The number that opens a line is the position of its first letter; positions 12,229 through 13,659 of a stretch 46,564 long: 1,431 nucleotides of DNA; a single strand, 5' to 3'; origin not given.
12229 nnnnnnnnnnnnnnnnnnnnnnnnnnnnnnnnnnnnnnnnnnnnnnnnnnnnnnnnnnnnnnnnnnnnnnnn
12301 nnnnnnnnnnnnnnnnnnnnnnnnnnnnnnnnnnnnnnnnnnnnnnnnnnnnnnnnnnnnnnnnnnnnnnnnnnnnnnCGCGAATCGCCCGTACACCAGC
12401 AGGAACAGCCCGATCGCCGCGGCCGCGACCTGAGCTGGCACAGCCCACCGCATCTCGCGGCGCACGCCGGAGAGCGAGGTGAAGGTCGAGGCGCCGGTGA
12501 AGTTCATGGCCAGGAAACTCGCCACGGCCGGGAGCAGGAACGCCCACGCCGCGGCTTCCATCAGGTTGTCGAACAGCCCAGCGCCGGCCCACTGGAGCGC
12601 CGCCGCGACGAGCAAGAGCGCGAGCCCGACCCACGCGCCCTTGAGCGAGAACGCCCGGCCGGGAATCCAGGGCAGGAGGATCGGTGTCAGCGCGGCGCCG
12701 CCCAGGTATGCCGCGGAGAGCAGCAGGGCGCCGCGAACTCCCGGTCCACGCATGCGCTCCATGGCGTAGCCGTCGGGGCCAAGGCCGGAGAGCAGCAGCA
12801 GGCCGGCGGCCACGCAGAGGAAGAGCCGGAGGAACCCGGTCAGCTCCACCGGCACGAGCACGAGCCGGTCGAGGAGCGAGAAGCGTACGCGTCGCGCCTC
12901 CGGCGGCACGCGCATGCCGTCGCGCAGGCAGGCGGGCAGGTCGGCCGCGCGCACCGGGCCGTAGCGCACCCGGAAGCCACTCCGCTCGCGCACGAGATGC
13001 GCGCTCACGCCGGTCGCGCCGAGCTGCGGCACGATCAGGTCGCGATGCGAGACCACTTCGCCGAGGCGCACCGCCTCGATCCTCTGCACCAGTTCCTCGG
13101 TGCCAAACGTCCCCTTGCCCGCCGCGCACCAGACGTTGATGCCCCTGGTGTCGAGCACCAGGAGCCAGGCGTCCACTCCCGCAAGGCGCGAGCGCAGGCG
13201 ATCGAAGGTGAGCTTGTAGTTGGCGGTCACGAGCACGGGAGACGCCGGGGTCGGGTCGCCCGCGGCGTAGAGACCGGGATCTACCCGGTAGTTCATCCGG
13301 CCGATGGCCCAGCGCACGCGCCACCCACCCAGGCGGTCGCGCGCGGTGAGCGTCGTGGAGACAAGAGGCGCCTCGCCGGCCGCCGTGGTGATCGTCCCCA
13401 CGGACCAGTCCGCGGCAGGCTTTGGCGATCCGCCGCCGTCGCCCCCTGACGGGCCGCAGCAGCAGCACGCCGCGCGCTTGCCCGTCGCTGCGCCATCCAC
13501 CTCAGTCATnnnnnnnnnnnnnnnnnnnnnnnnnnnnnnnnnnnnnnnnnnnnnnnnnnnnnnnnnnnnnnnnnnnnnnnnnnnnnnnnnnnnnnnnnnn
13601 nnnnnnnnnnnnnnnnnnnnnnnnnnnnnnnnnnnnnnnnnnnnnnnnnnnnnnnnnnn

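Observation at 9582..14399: Unusual four-gene translationally coupled operon: hypothetical - hgcA - hgcB - GHL10-like secreted lipoprotein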

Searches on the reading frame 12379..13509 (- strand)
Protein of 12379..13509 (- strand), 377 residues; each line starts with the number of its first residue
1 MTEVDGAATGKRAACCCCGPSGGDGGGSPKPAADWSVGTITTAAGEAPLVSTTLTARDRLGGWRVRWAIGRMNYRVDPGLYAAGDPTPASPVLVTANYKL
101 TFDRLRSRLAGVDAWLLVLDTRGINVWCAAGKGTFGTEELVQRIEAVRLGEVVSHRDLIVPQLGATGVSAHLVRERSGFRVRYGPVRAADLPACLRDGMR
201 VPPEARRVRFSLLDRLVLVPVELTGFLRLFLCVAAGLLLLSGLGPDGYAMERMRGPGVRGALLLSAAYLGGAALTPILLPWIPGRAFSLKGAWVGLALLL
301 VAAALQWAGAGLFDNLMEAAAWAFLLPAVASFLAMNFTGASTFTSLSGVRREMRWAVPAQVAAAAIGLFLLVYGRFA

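Call 5: search_protein_families(library=pfam, proteins=[window:12379-13509:-], max_evalue=0.01)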
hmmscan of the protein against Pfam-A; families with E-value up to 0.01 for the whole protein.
window:12379-13509:- (377 aa): 1 family
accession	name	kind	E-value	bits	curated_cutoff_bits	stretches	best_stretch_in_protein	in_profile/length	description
PF03599.22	CdhD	-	2.6e-13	49.9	24.8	1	74-166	266-360/387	CO dehydrogenase/acetyl-CoA synthase delta subunit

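Call 6: search_protein_families(library=ncbifam, proteins=[window:12379-13509:-], max_evalue=0.01)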
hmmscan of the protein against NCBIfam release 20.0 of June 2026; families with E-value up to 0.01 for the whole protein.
window:12379-13509:- (377 aa): 3 families
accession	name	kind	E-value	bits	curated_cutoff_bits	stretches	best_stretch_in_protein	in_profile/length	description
NF040863.1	HgcA_corrinoid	equivalog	1.5e-131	438.4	275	1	49-376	3-324/325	mercury methylation corrinoid protein HgcA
NF043039.1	HgcAB_like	equivalog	3e-57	194.8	285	1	72-345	12-280/350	HgcAB-like fusion protein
NF003195.0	PRK04165.1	equivalog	7.4e-21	74.5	306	1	74-197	322-445/450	acetyl-CoA decarbonylase/synthase complex subunit gamma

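Call 14: find_homologous_proteins(query=window:12379-13509:-, max_evalue=1e-30)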
Query window:12379-13509:- (377 aa): 7996 proteins with E <= 1e-30 among 8000 candidates; the best 120 are listed.
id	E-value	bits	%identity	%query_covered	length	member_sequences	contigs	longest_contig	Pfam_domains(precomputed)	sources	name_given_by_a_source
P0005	5.9e-244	827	100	100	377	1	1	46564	PF03599.23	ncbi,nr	ncbi:MAG: acetyl-CoA synthase subunit gamma [Planctomycetes bacterium]|nr:acetyl-CoA synthase subuni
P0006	7.7e-174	596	78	100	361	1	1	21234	PF03599.23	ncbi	-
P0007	2.8e-141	489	61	96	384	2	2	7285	PF03599.23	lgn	-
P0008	7.1e-141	488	60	97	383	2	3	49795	PF03599.23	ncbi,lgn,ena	-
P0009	3.5e-136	472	62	98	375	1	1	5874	PF03599.23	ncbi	-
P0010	4.7e-136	472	63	96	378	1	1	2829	PF03599.23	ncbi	-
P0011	5.5e-136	471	61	97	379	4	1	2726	PF03599.23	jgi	jgi:hypothetical protein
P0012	1.3e-134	467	61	95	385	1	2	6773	PF03599.23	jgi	jgi:hypothetical protein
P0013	5.8e-134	465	60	98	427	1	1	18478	PF03599.23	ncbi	-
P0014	1.1e-132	461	63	93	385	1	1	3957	PF03599.23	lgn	-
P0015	2.0e-132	460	59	94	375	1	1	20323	PF03599.23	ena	-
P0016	2.3e-132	460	58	92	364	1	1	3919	PF03599.23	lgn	-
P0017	2.5e-132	459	60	97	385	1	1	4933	PF03599.23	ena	-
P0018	2.9e-132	459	62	91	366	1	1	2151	PF03599.23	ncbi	-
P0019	6.4e-132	458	59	100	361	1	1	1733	PF03599.23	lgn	-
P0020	6.6e-132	458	58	97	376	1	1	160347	PF03599.23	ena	-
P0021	6.7e-132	458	59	99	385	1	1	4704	PF03599.23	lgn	-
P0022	1.4e-131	457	64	91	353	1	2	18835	PF03599.23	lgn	-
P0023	2.3e-131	456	60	97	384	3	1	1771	PF03599.23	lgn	-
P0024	3.1e-131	456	64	92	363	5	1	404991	PF03599.23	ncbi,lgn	-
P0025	3.4e-131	456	61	97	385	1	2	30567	PF03599.23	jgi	-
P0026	3.9e-131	456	60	96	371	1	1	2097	PF03599.23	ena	-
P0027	5.6e-131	455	58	96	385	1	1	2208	PF03599.23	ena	-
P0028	8.6e-131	454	64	92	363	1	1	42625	PF03599.23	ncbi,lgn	-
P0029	1.1e-130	454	62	91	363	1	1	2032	PF03599.23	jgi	jgi:acetyl-CoA decarbonylase/synthase complex subunit gamma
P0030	2.4e-130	453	63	91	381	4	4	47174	PF03599.23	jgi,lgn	-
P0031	2.5e-130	453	60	97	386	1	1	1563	PF03599.23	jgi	jgi:hypothetical protein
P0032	4.4e-130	452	60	95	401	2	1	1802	PF03599.23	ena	-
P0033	4.5e-130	452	60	97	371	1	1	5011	PF03599.23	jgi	jgi:hypothetical protein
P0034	5.9e-130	452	61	94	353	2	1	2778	PF03599.23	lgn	-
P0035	1.1e-129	451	61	91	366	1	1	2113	PF03599.23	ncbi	-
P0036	1.1e-129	451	59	98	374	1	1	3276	PF03599.23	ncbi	-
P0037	1.3e-129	451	60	96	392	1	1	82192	PF03599.23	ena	-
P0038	1.5e-129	450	59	92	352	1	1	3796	PF03599.23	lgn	-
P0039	1.7e-129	450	62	92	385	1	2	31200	PF03599.23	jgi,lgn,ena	-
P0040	2.4e-129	450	58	96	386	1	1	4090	PF03599.23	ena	-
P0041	2.5e-129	450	62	89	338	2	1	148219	PF03599.23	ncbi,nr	ncbi:MAG: acetyl-CoA synthase subunit gamma [Candidatus Latescibacteria bacterium]|nr:acetyl-CoA syn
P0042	3.3e-129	449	60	98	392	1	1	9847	PF03599.23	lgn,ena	-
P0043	3.3e-129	449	60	99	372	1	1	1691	PF03599.23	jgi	jgi:hypothetical protein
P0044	3.5e-129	449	60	95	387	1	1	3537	PF03599.23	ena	-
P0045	5.2e-129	449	62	91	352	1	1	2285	PF03599.23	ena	-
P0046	5.6e-129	448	62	94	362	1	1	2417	PF03599.23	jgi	jgi:acetyl-CoA decarbonylase/synthase complex subunit gamma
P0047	6.6e-129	448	63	96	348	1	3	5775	PF03599.23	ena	-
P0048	1.6e-128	447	64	89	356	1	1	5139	PF03599.23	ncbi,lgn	ncbi:MAG: mercury methylation corrinoid protein HgcA [Armatimonadota bacterium]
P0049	1.6e-128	447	59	97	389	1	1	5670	PF03599.23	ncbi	-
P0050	1.8e-128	447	62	93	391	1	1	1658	PF03599.23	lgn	-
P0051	2.2e-128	446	62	86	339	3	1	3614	PF03599.23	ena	-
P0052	2.4e-128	446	59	95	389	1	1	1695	PF03599.23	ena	-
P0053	2.4e-128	446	63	92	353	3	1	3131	PF03599.23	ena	-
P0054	3.0e-128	446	58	96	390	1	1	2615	PF03599.23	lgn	-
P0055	3.3e-128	446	63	88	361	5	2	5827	PF03599.23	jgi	-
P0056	4.4e-128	445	58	96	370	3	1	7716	PF03599.23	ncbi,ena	-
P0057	4.5e-128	445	56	97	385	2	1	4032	PF03599.23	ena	-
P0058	7.5e-128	445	58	98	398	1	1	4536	PF03599.23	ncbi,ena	-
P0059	1.0e-127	444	61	92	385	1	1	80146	PF03599.23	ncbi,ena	-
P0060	1.6e-127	444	57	96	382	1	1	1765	PF03599.23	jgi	jgi:hypothetical protein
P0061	1.6e-127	444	59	97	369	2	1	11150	PF03599.23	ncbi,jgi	ncbi:MAG: mercury methylation corrinoid protein HgcA [Planctomycetota bacterium]|jgi:acetyl-CoA deca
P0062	1.7e-127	444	61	96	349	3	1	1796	PF03599.23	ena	-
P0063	1.7e-127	444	58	99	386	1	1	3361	PF03599.23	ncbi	-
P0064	1.8e-127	443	57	96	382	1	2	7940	PF03599.23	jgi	-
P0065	2.0e-127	443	59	95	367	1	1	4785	PF03599.23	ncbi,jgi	ncbi:MAG: mercury methylation corrinoid protein HgcA [Planctomycetota bacterium]|jgi:acetyl-CoA deca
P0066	2.1e-127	443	59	91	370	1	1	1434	PF03599.23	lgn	-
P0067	3.8e-127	442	64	93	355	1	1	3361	PF03599.23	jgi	-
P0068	4.1e-127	442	58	96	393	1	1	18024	PF03599.23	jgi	jgi:hypothetical protein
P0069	4.3e-127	442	56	97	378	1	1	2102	PF03599.23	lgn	-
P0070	5.5e-127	442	58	95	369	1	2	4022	PF03599.23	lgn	-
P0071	5.8e-127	442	56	97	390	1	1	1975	PF03599.23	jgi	jgi:hypothetical protein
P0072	7.5e-127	441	60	96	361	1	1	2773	PF03599.23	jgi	-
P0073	8.3e-127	441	56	99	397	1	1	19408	PF03599.23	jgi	jgi:acetyl-CoA decarbonylase/synthase complex subunit gamma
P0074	1.1e-126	441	59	98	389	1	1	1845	PF03599.23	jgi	jgi:hypothetical protein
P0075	1.3e-126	441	59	96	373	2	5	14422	PF03599.23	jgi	jgi:hypothetical protein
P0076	1.4e-126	441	59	92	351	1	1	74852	PF03599.23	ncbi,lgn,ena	-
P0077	1.8e-126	440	61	91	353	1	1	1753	PF03599.23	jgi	-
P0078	1.8e-126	440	55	98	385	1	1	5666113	PF03599.23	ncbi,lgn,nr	ncbi:MAG: hypothetical protein JSU63_00610 [Phycisphaerales bacterium]|nr:MAG: hypothetical protein 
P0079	2.1e-126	440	59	95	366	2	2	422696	PF03599.23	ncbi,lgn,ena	-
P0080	2.2e-126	440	62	90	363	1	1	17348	PF03599.23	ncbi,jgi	ncbi:MAG: mercury methylation corrinoid protein HgcA [Armatimonadota bacterium]|jgi:acetyl-CoA decar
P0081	2.5e-126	440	59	97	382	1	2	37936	PF03599.23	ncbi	ncbi:MAG: mercury methylation corrinoid protein HgcA [Pirellulales bacterium]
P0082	4.1e-126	439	59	99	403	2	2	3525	PF03599.23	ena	-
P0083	4.6e-126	439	55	98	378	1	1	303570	PF03599.23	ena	-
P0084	6.5e-126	438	55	100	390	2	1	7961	PF03599.23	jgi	jgi:hypothetical protein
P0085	6.5e-126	438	60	96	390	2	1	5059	PF03599.23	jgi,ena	-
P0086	8.8e-126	438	67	83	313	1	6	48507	PF03599.23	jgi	jgi:acetyl-CoA decarbonylase/synthase complex subunit gamma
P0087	1.1e-125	438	58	99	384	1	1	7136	PF03599.23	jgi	jgi:acetyl-CoA decarbonylase/synthase complex subunit gamma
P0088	1.1e-125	438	60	92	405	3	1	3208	PF03599.23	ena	-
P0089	1.1e-125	438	61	91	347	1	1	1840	PF03599.23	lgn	-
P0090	1.2e-125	437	57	98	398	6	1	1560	PF03599.23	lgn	-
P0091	1.3e-125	437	59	97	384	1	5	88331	PF03599.23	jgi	jgi:hypothetical protein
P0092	1.3e-125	437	57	97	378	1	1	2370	PF03599.23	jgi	jgi:hypothetical protein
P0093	1.6e-125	437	55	98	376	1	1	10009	PF03599.23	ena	-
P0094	2.0e-125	437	56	99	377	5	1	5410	PF03599.23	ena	-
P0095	2.2e-125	437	57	97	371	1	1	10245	PF03599.23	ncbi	-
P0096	2.6e-125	436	61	93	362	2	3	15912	PF03599.23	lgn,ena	-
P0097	2.6e-125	436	57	97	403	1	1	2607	PF03599.23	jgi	jgi:hypothetical protein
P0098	3.0e-125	436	55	99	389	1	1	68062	PF03599.23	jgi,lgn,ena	-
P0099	3.6e-125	436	58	96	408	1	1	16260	PF03599.23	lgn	-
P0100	3.8e-125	436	58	99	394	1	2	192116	PF03599.23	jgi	-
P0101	4.0e-125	436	58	96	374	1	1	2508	PF03599.23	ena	-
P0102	4.1e-125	436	61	91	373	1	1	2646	PF03599.23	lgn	-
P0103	4.4e-125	436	58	99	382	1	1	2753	PF03599.23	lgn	-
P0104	5.3e-125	435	59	96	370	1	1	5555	PF03599.23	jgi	-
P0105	5.4e-125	435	64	87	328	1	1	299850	PF03599.23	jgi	jgi:acetyl-CoA decarbonylase/synthase complex subunit gamma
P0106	6.0e-125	435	60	91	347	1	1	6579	PF03599.23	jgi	jgi:acetyl-CoA decarbonylase/synthase complex subunit gamma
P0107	6.2e-125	435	58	97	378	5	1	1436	PF03599.23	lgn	-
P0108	7.7e-125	435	59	91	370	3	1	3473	PF03599.23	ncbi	-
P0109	9.1e-125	435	59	92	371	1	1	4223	PF03599.23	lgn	-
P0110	1.2e-124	434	59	97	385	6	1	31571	PF03599.23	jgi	-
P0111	1.3e-124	434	58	97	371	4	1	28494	PF03599.23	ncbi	-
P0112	1.3e-124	434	58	92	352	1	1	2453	PF03599.23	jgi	-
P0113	1.4e-124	434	54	96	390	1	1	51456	PF03599.23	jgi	jgi:hypothetical protein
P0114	1.7e-124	434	53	98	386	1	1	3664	PF03599.23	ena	-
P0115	1.8e-124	434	59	95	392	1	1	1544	PF03599.23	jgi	-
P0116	1.9e-124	433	57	97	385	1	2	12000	PF03599.23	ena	-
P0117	1.9e-124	433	62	91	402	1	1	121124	PF03599.23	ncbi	-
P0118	2.1e-124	433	59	95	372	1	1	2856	PF03599.23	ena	-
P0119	2.7e-124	433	57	97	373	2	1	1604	PF03599.23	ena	-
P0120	5.0e-124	432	59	95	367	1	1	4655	PF03599.23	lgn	-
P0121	5.1e-124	432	58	96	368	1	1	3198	PF03599.23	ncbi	ncbi:MAG: mercury methylation corrinoid protein HgcA [Planctomycetota bacterium]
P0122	6.0e-124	432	55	99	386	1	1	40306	PF03599.23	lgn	-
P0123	6.9e-124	432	62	90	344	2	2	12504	PF03599.23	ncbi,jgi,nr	ncbi:MAG: acetyl-CoA synthase subunit gamma [Candidatus Nealsonbacteria bacterium]|nr:acetyl-CoA syn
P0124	7.4e-124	432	56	96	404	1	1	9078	PF03599.23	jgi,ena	-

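Call 17: find_related_loci(query=A1, collection=genome_contigs, flank=10000)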
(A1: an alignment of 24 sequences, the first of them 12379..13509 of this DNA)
Query A1 (377 aa) in genome_contigs; peptide patterns used: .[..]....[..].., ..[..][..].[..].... (x = any residue, [..] = any of these).
600 stretches matched a pattern (row limit reached: there are more); 599 encode a relative of the query (tblastn E <= 1e-3); the best 80 are kept; 80 distinct loci.
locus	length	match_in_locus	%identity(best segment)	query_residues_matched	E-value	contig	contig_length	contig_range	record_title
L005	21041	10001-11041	61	30-376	1e-128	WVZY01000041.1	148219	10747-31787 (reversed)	MAG: Candidatus Latescibacterota bacterium isolate CS4-C107 C_merged_R1_(paired)_contig_1048, whole genome shotgun seque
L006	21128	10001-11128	54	5-376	5e-123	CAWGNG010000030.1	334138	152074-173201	MAG: uncultured Planctomycetaceae bacterium isolate MFD01112.bin.1.69 genome assembly, contig: contig_4565, whole genome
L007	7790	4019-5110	55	16-376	1e-121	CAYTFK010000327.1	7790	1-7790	MAG TPA_asm: uncultured Planctomycetaceae bacterium isolate binchicken_co43_353 genome assembly, contig: NODE_16441_leng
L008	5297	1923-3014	56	10-376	1e-120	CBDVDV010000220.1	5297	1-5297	MAG TPA_asm: uncultured bacterium isolate SRR22302347_binner12_Refined_84 genome assembly, contig: ERZ25073594.10218, wh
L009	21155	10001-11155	54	3-376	2e-120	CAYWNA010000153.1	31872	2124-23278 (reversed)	MAG TPA_asm: uncultured Pirellulaceae bacterium isolate binchicken_co65_467 genome assembly, contig: NODE_5664_length_31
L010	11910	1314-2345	56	33-376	6e-120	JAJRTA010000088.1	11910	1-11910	MAG: Candidatus Zixiibacteriota bacterium isolate Dive96_bin1.186 k141_1814092, whole genome shotgun sequence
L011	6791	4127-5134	53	35-376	8e-117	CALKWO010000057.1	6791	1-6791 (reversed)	MAG TPA_asm: uncultured bacterium isolate SRR6007446_bin.57_CONCOCT_v1.1_MAG genome assembly, contig: ERZ724100.4369, wh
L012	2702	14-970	59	58-376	2e-121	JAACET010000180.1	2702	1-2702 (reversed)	MAG: Actinomycetota bacterium isolate OTbin.97 scaffold_40206, whole genome shotgun sequence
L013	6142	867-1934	54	18-376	4e-116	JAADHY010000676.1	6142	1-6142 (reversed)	MAG: Planctomycetota bacterium isolate M_MetaBat.224 contig-127_22726, whole genome shotgun sequence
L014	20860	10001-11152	50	11-377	3e-116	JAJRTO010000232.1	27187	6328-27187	MAG: Candidatus Poribacteria bacterium isolate Dive96_bin1.70 k141_2160594, whole genome shotgun sequence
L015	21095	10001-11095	54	13-376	4e-114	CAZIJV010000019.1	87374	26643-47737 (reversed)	MAG TPA_asm: uncultured Syntrophobacter sp. isolate SRP239243_co1_430 genome assembly, contig: NODE_232_length_87374_cov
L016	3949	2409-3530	53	5-376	5e-115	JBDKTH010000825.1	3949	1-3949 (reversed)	MAG: Thermoguttaceae bacterium isolate 6_bin.231_R1 c_000000300087, whole genome shotgun sequence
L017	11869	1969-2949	54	46-377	4e-113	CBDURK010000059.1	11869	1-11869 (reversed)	MAG TPA_asm: uncultured bacterium isolate SRR21487744_binner12_Refined_154 genome assembly, contig: ERZ25748493.2127, wh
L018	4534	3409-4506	52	1-376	1e-112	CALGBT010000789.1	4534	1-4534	MAG TPA_asm: uncultured proteobacterium isolate ERR2206791_bin.31_CONCOCT_v1.1_MAG genome assembly, contig: ERZ890953.62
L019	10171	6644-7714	54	13-368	2e-111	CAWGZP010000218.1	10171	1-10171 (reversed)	MAG: uncultured delta proteobacterium isolate MFD02138.bin.2.17 genome assembly, contig: contig_67925, whole genome shot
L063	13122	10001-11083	51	18-377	5e-104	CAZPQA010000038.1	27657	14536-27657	MAG TPA_asm: uncultured Desulfobacteraceae bacterium isolate SRP167671_co4_58 genome assembly, contig: NODE_937_length_2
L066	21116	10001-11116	50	3-376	2e-103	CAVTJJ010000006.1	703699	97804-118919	MAG: uncultured candidate division Zixibacteria bacterium isolate MFD05942.bin.1.404 genome assembly, contig: contig_671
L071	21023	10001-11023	49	32-376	4e-103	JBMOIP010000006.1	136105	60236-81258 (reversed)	MAG: Bacteroidales bacterium isolate Deming_bin.452 contig102, whole genome shotgun sequence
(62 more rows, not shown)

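Call 65: search_protein_families(library=pfam, proteins=[L006:11497-12522:+, L014:11481-13493:+, L063:11403-12107:+, L066:11440-12456:+, L071:11330-12400:+], max_evalue=0.0001)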
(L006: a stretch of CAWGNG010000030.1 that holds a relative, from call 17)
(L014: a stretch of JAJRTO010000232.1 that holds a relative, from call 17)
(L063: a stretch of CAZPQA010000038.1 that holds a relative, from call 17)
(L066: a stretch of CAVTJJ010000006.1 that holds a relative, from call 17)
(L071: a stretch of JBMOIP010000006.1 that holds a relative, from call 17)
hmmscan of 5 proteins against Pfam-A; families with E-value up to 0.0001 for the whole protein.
L006:11497-12522:+ (342 aa): 0 families

L014:11481-13493:+ (671 aa): 0 families

L063:11403-12107:+ (235 aa): 3 families
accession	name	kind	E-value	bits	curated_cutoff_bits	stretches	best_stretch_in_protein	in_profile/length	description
PF00753.33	Lactamase_B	-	5.1e-24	85.7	22.7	1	37-178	7-146/196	Metallo-beta-lactamase superfamily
PF12706.13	Lactamase_B_2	-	2e-06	28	27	1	48-163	3-116/200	Beta-lactamase superfamily domain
PF19583.5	ODP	-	8.5e-06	26.2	27.2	1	37-190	4-144/194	ODP family beta lactamase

L066:11440-12456:+ (339 aa): 7 families
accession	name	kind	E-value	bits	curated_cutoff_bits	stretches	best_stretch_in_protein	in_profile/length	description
PF01370.27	Epimerase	-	1.2e-43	149.7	20.9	1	10-248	1-240/240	NAD dependent epimerase/dehydratase family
PF16363.11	GDP_Man_Dehyd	-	1.6e-25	90.7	27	1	11-263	1-271/332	GDP-mannose 4,6 dehydratase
PF01073.25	3Beta_HSD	-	8.2e-17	61.6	22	1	11-196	1-195/280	3-beta hydroxysteroid dehydrogenase/isomerase family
PF13460.12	NAD_binding_10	-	8.4e-11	42.5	27.2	1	14-179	1-143/184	NAD(P)H-binding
PF04321.23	RmlD_sub_bind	-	7.4e-10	38.8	27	1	9-237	2-201/287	RmlD substrate binding domain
PF02719.21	Polysacc_synt_2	-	2.2e-07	30.8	20.2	1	10-127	1-128/293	Polysaccharide biosynthesis protein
PF05368.20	NmrA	-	8.7e-07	29.3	27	1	7-124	2-104/298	NmrA-like family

L071:11330-12400:+ (357 aa): 1 family
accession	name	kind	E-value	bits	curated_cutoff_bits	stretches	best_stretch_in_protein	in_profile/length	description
PF01758.21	SBF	-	3.9e-56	190.2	24.3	1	58-256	1-190/191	Sodium Bile acid symporter family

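Call 86: find_encoding_contigs(protein=P0008, flank=6000, max_places=2)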
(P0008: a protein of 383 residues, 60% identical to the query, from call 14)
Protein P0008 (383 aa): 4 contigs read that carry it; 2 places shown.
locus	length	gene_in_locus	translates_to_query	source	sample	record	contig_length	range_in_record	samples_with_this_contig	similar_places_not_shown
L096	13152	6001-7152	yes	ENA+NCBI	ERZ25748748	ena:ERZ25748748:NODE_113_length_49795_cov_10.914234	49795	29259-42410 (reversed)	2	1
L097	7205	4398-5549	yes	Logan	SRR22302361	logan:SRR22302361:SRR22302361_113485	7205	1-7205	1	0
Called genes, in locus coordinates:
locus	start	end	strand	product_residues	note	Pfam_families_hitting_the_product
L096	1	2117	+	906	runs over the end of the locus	PF00890:FAD_binding_2 (weak), PF07992:Pyr_redox_2 (weak), PF12831:FAD_oxidored (weak), PF13450:NAD_binding_8 (weak), PF14691:Fer4_20, PF07992:Pyr_redox_2, PF13450:NAD_binding_8, PF13738:Pyr_redox_3, +10 more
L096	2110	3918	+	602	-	PF00890:FAD_binding_2 (weak), PF01134:GIDA (weak), PF07992:Pyr_redox_2, PF12831:FAD_oxidored (weak), PF13450:NAD_binding_8 (weak), PF14697:Fer4_21, PF12838:Fer4_7, PF13187:Fer4_9 (weak), +7 more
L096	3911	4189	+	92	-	-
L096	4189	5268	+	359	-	PF12838:Fer4_7 (faint), PF25160:LdpA_Fe-S-bd (faint), PF13183:Fer4_8, PF13187:Fer4_9 (weak), PF13237:Fer4_10 (weak), PF13534:Fer4_17 (faint), PF02665:Nitrate_red_gam (faint), PF27541:CitB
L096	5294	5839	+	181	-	PF02635:DsrE, PF13686:DrsE_2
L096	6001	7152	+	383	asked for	PF03599:CdhD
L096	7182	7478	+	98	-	PF14697:Fer4_21 (weak), PF00037:Fer4 (weak), PF12797:Fer4_2 (weak), PF12837:Fer4_6 (weak), PF13237:Fer4_10, PF13370:Fer4_13 (faint), PF12838:Fer4_7 (weak), PF13187:Fer4_9 (weak), +1 more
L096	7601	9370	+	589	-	PF00144:Beta-lactamase, PF13176:TPR_7 (faint), PF13424:TPR_12 (faint), PF13432:TPR_16 (weak), PF14559:TPR_19 (weak)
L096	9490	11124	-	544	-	PF03577:Peptidase_C69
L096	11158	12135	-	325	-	-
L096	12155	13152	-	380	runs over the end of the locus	PF19872:DUF6345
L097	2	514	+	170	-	?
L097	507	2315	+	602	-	PF00890:FAD_binding_2 (weak), PF01134:GIDA (weak), PF07992:Pyr_redox_2, PF12831:FAD_oxidored (weak), PF13450:NAD_binding_8 (weak), PF12838:Fer4_7, PF14697:Fer4_21, PF13187:Fer4_9 (weak), +7 more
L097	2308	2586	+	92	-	-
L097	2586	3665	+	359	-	PF12838:Fer4_7 (faint), PF25160:LdpA_Fe-S-bd (faint), PF13183:Fer4_8, PF13187:Fer4_9 (weak), PF13237:Fer4_10 (weak), PF13534:Fer4_17 (faint), PF02665:Nitrate_red_gam (faint), PF27541:CitB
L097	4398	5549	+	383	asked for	PF03599:CdhD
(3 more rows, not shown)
